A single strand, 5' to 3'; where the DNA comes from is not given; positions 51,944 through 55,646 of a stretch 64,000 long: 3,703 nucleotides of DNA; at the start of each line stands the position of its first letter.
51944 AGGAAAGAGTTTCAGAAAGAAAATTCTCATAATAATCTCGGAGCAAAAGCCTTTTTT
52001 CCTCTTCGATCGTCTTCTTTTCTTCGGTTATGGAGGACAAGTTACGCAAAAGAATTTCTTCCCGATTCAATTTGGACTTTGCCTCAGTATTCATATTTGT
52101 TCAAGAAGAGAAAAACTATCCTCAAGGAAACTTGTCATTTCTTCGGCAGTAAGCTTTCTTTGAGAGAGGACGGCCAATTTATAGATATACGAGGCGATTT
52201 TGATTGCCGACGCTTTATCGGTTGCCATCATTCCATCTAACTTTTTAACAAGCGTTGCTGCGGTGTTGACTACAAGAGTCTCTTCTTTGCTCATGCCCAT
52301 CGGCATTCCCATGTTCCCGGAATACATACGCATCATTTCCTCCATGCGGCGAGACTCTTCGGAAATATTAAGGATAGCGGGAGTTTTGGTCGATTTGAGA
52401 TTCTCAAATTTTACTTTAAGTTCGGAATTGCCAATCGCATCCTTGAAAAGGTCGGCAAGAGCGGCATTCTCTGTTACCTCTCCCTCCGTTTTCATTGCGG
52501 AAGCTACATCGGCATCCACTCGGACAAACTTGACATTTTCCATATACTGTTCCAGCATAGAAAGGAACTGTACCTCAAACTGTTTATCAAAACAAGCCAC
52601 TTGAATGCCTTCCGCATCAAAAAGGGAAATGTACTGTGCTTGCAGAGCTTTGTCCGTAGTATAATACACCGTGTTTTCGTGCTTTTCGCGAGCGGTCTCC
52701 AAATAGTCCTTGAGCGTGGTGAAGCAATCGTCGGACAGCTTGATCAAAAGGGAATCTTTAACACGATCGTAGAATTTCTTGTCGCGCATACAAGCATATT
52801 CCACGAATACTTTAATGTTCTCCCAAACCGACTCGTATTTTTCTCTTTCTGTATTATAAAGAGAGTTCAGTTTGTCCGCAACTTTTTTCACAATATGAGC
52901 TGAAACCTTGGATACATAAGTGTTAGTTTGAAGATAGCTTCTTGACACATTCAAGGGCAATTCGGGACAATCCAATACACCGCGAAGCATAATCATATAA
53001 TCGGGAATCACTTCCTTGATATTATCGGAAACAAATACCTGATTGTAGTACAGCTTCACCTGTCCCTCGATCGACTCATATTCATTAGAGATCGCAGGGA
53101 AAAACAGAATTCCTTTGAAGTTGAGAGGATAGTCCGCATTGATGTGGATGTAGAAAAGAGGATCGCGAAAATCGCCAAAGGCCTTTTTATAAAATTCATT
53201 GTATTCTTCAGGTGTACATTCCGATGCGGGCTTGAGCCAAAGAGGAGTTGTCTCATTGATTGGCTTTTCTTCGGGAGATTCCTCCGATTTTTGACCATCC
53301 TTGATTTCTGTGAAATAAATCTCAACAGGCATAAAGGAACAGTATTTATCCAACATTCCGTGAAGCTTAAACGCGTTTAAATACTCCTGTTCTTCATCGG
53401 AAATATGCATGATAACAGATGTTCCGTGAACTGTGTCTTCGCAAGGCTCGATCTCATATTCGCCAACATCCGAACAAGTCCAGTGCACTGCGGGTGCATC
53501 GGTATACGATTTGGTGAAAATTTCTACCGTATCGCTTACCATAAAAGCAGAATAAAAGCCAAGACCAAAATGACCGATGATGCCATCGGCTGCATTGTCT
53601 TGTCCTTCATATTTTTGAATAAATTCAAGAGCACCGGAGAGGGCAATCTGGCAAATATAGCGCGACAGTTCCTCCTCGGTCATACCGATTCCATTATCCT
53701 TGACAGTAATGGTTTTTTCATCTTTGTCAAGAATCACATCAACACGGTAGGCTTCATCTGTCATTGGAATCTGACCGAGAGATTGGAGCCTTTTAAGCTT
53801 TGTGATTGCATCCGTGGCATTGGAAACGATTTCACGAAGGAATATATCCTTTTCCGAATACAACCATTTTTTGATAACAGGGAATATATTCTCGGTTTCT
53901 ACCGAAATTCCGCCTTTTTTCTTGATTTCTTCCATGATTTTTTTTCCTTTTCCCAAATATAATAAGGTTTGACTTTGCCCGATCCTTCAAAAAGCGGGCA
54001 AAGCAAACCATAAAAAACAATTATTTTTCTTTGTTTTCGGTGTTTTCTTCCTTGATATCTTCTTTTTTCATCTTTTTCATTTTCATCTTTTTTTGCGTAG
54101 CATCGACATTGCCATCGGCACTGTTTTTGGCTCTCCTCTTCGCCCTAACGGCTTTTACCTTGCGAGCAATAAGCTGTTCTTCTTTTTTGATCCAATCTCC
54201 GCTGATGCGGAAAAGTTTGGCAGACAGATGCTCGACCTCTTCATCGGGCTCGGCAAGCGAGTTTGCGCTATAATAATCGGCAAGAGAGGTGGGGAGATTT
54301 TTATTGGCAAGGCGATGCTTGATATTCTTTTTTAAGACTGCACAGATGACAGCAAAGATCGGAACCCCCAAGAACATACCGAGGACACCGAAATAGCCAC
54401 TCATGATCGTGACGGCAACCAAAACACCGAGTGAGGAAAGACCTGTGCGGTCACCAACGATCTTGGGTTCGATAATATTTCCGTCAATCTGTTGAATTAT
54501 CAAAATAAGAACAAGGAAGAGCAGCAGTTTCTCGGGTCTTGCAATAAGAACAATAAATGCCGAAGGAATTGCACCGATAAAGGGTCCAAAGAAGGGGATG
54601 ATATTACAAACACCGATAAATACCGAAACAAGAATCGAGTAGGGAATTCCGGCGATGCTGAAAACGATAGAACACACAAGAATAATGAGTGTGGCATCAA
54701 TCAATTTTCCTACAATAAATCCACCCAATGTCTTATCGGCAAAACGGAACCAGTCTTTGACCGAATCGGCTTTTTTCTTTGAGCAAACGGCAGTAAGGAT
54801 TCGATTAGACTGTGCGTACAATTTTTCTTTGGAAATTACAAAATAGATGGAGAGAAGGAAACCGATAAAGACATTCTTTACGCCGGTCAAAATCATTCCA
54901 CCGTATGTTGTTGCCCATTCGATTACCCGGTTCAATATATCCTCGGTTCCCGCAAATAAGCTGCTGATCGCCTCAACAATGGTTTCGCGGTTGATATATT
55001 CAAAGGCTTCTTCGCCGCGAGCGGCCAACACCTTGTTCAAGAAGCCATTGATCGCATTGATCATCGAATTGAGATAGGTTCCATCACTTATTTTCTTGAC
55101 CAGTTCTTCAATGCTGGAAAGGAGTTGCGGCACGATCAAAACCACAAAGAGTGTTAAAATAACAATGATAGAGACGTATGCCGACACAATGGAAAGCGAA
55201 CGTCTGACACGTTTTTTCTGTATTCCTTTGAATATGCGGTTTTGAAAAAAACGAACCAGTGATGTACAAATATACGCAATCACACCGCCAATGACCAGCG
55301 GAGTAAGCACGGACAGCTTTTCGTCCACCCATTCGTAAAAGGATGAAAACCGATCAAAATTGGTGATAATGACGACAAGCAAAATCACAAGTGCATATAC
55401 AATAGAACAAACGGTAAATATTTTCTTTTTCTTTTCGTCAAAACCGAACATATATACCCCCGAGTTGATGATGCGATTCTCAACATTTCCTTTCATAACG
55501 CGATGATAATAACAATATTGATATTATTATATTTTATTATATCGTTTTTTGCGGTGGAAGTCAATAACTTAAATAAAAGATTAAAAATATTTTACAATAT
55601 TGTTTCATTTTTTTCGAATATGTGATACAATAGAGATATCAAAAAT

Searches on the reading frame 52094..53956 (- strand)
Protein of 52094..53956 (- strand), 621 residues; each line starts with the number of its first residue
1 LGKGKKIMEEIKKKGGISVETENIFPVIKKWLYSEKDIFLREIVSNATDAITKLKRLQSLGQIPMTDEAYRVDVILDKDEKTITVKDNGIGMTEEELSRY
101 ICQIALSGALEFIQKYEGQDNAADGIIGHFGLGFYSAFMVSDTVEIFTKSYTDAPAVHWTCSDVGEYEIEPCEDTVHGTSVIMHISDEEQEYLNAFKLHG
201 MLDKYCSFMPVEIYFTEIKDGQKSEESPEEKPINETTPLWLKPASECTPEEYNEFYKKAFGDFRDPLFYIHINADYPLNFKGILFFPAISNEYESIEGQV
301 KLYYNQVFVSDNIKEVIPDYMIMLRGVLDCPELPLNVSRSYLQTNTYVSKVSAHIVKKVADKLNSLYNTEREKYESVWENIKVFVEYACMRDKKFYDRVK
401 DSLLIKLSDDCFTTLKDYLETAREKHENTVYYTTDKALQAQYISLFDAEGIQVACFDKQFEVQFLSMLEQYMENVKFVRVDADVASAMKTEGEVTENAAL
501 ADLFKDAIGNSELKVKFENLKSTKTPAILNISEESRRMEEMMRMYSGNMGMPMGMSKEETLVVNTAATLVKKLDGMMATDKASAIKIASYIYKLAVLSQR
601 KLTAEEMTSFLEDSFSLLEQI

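Call 28: search_protein_families(library=pfam, proteins=[window:52094-53956:-], max_evalue=0.001)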
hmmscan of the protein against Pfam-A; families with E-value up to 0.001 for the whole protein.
window:52094-53956:- (621 aa): 3 families
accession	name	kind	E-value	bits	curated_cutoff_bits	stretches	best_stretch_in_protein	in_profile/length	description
PF00183.23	HSP90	-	3.7e-52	178.4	24.4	1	224-618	73-486/518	Hsp90 protein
PF13589.12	HATPase_c_3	-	1.4e-10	41.8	25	1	40-165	7-109/137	Histidine kinase-, DNA gyrase B-, and HSP90-like ATPase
PF02518.31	HATPase_c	-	2.7e-06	28.2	26.4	1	38-141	4-84/111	Histidine kinase-, DNA gyrase B-, and HSP90-like ATPase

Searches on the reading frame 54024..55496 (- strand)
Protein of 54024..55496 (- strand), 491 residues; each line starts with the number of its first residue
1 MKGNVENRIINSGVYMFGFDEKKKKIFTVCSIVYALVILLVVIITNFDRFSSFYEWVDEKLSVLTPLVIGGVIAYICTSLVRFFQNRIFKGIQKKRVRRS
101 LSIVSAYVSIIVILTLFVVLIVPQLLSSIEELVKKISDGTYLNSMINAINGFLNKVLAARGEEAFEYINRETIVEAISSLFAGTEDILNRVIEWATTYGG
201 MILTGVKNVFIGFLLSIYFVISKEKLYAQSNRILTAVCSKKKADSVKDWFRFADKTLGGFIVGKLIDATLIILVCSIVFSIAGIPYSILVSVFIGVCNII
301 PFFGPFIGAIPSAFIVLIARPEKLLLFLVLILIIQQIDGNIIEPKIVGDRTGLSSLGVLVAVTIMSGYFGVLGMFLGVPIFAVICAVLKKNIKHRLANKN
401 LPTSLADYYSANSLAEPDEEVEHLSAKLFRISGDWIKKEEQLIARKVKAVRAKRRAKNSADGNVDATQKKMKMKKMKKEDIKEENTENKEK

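Call 28: search_protein_families(library=pfam, proteins=[window:54024-55496:-], max_evalue=0.001)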
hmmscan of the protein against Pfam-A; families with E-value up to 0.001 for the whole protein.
window:54024-55496:- (491 aa): 1 family
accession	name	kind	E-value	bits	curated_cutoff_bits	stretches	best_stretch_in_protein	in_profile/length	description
PF01594.21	AI-2E_transport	-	4.6e-56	190.8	34.3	1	36-389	7-324/327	AI-2E family transporter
